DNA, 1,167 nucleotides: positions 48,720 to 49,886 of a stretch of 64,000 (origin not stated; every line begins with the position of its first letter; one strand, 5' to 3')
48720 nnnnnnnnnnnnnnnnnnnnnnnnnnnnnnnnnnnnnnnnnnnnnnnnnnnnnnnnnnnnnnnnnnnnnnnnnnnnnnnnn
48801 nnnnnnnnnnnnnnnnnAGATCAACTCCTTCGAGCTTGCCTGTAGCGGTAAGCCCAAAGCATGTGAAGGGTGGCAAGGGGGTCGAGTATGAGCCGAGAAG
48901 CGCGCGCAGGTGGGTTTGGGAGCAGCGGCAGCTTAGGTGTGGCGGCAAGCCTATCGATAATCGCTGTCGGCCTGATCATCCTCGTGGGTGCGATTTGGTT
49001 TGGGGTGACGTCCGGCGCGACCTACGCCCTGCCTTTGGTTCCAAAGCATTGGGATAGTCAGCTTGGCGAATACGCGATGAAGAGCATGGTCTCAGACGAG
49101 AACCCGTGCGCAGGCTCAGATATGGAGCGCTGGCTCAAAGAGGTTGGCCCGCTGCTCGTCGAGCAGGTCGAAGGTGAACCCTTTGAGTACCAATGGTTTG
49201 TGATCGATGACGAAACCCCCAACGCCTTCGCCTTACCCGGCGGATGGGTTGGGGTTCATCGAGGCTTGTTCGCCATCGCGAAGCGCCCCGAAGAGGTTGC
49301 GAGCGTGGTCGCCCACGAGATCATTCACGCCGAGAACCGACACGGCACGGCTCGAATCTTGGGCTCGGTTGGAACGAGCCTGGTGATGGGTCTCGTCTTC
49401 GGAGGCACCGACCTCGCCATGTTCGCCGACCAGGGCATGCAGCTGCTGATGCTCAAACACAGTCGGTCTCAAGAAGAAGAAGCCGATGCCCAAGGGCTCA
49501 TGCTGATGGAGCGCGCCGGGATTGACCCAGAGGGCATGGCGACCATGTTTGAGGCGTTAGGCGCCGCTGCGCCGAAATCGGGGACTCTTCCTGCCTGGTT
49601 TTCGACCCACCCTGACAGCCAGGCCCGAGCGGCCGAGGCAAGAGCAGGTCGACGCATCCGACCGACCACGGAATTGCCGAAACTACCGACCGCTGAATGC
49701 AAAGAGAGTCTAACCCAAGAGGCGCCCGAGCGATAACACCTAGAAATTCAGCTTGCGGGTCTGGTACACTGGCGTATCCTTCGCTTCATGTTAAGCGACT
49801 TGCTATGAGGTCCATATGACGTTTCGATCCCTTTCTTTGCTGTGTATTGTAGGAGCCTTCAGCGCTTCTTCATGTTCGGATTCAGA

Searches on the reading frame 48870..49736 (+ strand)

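Call 16: search_protein_families(library=pfam, proteins=[window:48870-49736:+], max_evalue=0.001)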
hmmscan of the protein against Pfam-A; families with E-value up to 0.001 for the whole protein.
window:48870-49736:+ (288 aa): 1 family
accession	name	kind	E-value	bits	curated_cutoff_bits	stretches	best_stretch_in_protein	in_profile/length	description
PF01435.24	Peptidase_M48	-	2.3e-28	99.7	20.3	1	86-258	4-183/186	Peptidase family M48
